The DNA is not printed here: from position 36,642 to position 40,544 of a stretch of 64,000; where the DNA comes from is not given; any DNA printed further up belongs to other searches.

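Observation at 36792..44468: Giant 2558-aa fusion of LysM-like and Ca-binding repeats, M28-like peptidase, long coiled coils and FtsX/MacB-type permease, with no ABC ATPase nearby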

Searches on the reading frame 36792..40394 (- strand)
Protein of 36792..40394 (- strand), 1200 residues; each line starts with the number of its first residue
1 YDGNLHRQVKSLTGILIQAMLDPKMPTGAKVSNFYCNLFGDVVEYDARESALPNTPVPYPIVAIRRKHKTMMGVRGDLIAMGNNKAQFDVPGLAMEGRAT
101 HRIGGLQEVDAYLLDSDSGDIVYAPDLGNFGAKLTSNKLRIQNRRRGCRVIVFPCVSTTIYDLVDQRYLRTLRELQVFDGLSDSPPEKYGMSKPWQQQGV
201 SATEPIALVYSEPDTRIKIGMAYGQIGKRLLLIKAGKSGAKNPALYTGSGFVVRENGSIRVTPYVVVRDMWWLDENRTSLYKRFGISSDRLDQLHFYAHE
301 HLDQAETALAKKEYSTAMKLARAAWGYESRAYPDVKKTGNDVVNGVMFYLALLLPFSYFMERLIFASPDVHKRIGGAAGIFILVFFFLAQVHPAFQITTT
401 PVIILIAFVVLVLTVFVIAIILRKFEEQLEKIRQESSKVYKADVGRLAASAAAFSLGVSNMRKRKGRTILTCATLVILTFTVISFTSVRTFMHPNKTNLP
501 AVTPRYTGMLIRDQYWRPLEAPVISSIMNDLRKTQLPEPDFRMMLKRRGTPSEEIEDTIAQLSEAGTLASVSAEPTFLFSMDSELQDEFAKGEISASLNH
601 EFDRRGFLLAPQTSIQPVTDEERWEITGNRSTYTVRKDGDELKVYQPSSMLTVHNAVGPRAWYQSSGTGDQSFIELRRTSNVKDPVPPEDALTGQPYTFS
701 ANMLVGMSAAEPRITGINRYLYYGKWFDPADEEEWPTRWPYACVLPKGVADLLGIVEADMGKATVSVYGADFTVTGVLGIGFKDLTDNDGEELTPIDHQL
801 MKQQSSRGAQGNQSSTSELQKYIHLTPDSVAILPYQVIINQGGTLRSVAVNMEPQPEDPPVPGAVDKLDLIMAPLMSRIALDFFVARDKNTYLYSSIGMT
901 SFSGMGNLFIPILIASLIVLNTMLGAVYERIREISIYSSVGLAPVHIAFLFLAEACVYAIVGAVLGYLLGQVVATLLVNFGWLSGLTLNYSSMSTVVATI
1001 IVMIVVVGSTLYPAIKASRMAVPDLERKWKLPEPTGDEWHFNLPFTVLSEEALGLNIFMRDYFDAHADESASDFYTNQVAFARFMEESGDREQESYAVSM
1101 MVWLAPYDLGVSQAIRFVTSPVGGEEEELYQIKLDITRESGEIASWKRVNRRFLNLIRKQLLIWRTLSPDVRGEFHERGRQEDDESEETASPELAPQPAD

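Call 43: search_protein_representatives(protein=window:36792-40394:-)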
Query: 1200 residues. Proteins with E-value up to 0.001 (for the whole library): 5011; up to 1e-10: 1865; up to 1e-30: 1317. The best 150 are listed.
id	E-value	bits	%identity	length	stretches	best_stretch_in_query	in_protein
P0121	0.0e+00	1481.7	65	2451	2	4-540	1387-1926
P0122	4.8e-277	938.8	49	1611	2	657-1181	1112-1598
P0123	2.6e-267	906.6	47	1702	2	657-1181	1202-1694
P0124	6.1e-264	895.4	48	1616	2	3-533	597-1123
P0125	9.2e-255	865.0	45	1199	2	3-532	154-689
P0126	9.1e-252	855.1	46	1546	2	648-1174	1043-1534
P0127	1.4e-250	851.1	46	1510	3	656-1184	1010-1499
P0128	1.5e-250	851.0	47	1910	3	657-1180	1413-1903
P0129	1.8e-239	814.4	43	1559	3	655-1174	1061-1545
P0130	6.0e-239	812.6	47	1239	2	4-533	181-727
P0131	4.0e-238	809.9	45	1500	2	695-1181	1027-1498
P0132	6.7e-235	799.2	46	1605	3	656-1180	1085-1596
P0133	2.7e-231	787.3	45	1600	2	701-1182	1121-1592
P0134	5.0e-231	786.4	44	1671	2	12-534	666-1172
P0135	3.9e-230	783.4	44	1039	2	656-1176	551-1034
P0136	7.0e-228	776.0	44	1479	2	705-1181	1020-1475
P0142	8.7e-220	749.1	42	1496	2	700-1177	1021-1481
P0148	7.6e-212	722.8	42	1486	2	32-532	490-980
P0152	7.2e-210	716.3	49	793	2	656-1189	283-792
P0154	1.1e-207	709.0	42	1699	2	36-533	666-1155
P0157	3.4e-204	697.5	41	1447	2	655-1175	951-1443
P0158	6.2e-203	693.3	43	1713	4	656-1174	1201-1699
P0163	1.6e-201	688.7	42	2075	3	694-1182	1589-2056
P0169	4.2e-197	674.0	40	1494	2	656-1178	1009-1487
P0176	1.4e-195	669.0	43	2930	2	657-1181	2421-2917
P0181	2.1e-193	661.8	43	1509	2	694-1176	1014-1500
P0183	1.4e-192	659.1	42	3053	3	700-1181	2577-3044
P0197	4.2e-186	637.6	40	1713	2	699-1178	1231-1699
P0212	1.5e-178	612.6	43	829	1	338-1175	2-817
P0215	5.5e-177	607.4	39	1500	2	703-1175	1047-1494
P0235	5.2e-164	564.4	38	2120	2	703-1188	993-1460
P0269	2.0e-144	499.6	34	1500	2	4-524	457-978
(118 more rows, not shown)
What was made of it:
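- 1317 clusters at E <= 1e-30, typical length ~1500 aa (call 43).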

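Call 44: list_cluster_members(proteins=[P0122, P0123, P0127, P0142, P0152, P0163, P0176, P0183, P0212, P0235])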
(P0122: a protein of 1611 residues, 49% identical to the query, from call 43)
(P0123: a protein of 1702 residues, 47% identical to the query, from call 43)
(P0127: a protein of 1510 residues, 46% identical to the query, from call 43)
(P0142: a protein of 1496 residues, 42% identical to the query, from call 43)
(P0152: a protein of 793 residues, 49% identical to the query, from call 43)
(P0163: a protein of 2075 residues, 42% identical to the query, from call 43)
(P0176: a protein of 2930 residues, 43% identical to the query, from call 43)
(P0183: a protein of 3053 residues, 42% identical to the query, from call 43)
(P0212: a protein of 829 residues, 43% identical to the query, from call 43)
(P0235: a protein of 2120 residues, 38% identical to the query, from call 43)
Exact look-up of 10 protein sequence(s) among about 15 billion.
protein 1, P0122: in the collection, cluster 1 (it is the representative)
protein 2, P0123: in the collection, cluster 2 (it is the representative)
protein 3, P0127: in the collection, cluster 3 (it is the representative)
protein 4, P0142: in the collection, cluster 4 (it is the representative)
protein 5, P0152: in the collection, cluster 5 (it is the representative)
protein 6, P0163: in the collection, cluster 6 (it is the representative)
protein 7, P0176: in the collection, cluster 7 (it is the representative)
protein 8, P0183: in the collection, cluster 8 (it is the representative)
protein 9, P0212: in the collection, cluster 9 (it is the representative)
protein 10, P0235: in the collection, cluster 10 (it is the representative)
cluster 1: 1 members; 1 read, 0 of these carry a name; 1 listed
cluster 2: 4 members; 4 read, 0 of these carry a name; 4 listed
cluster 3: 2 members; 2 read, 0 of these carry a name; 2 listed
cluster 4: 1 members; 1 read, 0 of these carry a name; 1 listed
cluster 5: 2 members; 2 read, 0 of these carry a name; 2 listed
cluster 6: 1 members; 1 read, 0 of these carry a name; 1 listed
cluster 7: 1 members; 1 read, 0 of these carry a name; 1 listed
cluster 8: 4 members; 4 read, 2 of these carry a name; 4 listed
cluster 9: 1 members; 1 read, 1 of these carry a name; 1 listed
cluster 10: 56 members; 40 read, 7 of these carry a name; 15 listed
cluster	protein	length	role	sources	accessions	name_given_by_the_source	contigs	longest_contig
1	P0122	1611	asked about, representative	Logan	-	-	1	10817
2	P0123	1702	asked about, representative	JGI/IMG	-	-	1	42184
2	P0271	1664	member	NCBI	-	-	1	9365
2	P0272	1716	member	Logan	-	-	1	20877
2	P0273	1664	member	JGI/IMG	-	-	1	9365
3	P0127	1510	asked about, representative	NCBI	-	-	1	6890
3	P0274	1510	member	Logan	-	-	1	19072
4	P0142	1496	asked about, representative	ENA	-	-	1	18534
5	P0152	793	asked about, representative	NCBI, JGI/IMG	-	-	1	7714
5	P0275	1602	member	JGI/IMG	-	-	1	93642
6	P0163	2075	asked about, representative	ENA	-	-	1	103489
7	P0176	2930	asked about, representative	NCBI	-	-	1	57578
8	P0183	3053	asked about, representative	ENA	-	-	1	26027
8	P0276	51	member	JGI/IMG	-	uroporphyrinogen-III synthase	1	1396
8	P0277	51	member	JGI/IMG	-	uroporphyrinogen-III synthase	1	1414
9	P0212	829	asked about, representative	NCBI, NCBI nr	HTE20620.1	MAG TPA: ABC transporter permease, partial [Armatimonadota bacterium] | ABC transporter permease [Armatimonadota bacterium]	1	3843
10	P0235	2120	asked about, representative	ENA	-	-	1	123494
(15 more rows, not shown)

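Call 47: predict_structure(alignment_id=A2)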
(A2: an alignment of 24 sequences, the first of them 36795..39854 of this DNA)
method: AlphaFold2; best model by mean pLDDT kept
length: 1020 residues; sequences in the alignment: 24
mean_pLDDT: 48.9   pTM: 0.31
mean pLDDT of the five models: 48.9, 46.9, 46.4, 45.1, 44.5
residues with pLDDT >= 90: 0; 70-90: 209; 50-70: 218; < 50: 593
segments of 3 or more residues with pLDDT < 50: 1-108, 148-184, 215-218, 234-342, 477-591, 596-670, 696-773, 800-816, 833-849, 926-928, 1004-1011, 1016-1020
pLDDT, mean of each block of 10 residues (from residue 1): 24 27 25 25 22 28 28 28 29 39 44 62 60 56 50 41 43 45 50 61 61 49 51 48 40 31 28 32 35 40 31 25 25 34 55 77 81 83 80 76 79 81 82 77 78 81 83 60 30 42 33 36 26 26 33 41 41 43 43 44 26 31 35 28 24 29 32 66 65 50 27 23 32 44 40 33 42 51 53 53 37 47 54 45 39 67 72 84 67 65 71 78 58 79 62 80 65 73 61 71 50 48
secondary structure, 60 per line:
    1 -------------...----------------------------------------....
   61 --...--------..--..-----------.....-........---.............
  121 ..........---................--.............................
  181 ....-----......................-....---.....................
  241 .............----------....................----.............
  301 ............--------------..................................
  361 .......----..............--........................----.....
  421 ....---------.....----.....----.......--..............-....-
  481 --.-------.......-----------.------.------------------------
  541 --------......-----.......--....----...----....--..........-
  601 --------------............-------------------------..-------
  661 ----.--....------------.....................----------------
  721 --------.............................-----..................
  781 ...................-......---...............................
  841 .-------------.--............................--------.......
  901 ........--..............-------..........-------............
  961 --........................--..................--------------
elements in order (helices of 4 or more, strands of 3 or more residues): H57-60 H91-95 H97-104 H108-130 H134-149 H152-184 H190-211 H213-216 H220-253 H264-283 H288-312 H327-352 E353-357 H358-367 H372-385 E388-402 H403-411 H416-424 E434-438 E443-447 E452-458 E461-474 E476-479 E491-497 H549-554 E560-566 H569-572 E584-587 E590-599 H615-626 E668-671 H684-704 H729-757 H763-799 H801-806 H810-841 E858-868 H869-885 E894-908 E911-924 E932-941 E949-960 H963-986 H989-1006
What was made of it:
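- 37671..38936 (-): aa 1845-2266: periplasmic domain between TM1 and TM2 (MacB_PCD-like), with a Poribacteria-specific ~125-aa alpha/beta insertion at aa ~1890-2015. AF2 pLDDT ~80 for the insertion (call 47).
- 36795..37328 (-): aa 2381-2558: conserved cytoplasmic C-terminal alpha/beta domain (aa ~2381-2540) plus an acidic tail. AF2 pLDDT 65-84 (call 47).
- On Type VII ABC transporter permease (MacB/LolC/FtsX superfamily): The AF2 model is too poor to check the fold (call 47).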

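Call 63: fold_search(model_id=the predicted structure, library=pdb)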
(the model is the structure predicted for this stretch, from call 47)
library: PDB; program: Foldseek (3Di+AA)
matches with E <= 10: 735; with E <= 0.001: 0
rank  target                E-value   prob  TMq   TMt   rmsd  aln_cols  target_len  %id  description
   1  3nj0_B                5.2e-03  0.98  0.09  0.36  13.8       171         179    9  X-ray crystal structure of the PYL2-pyrabactin A complex (released 2010-08-18)
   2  1ln1                  5.5e-03  0.72  0.07  0.25  13.0       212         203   12  Crystal Structure of Human Phosphatidylcholine Transfer Protein in Complex with Dilinoleoylphosphatidylcholine (released 2002-06-26)
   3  3kl1_A                6.1e-03  0.98  0.10  0.39  13.7       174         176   10  Crystal structure of abscisic acid receptor PYL2 at 1.55 A (released 2010-11-10)
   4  3kdh_B                6.8e-03  0.98  0.09  0.37  13.7       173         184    9  Structure of ligand-free PYL2 (released 2009-11-10)
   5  3nr4_C                7.2e-03  0.97  0.09  0.37  13.7       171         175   10  Pyrabactin-bound PYL2 (released 2010-07-14)
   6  2ns9_B                7.2e-03  0.54  0.07  0.25  13.9       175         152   12  Crystal structure of protein APE2225 from Aeropyrum pernix K1, Pfam COXG (released 2006-11-14)
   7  3kdh_C                7.6e-03  0.97  0.10  0.37  14.2       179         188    9  Structure of ligand-free PYL2 (released 2009-11-10)
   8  3nj0_C                8.9e-03  0.96  0.09  0.37  13.8       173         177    9  X-ray crystal structure of the PYL2-pyrabactin A complex (released 2010-08-18)
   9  3tfz_E                8.9e-03  0.91  0.09  0.34  13.3       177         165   11  Crystal structure of Zhui aromatase/cyclase from Streptomcyes sp. R1128 (released 2011-09-14)
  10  6i3v_F                1.0e-02  0.66  0.07  0.27  27.4       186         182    8  x-ray structure of the human mitochondrial PRELID1 in complex with TRIAP1 (released 2019-03-20)
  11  6z82                  1.1e-02  0.97  0.08  0.40  13.6       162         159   13  Thalictrum flavumn Norcoclaurine synthase point mutant in complex with a transition state analoge (released 2020-12-02)
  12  5zcg_D                1.1e-02  0.92  0.09  0.34  13.2       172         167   12  Crystal structure of OsPP2C50 S265L/I267V:OsPYL/RCAR3 with (+)-ABA (released 2019-03-06)
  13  3tfz_A                1.1e-02  0.84  0.09  0.31  12.6       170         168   12  Crystal structure of Zhui aromatase/cyclase from Streptomcyes sp. R1128 (released 2011-09-14)
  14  5zyi                  1.1e-02  0.84  0.08  0.27  18.2       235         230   10  Crystal structure of CERT START domain in complex with compound E16 (released 2019-02-27)
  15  4xrt_A                1.2e-02  0.77  0.08  0.21  18.1       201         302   10  Crystal structure of the di-domain ARO/CYC StfQ from the steffimycin biosynthetic pathway (released 2015-12-02)
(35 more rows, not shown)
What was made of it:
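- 36795..37328 (-): Weak Foldseek hits to START/Bet v1-like folds, E ~5e-3 (call 63), which I treat as tentative.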
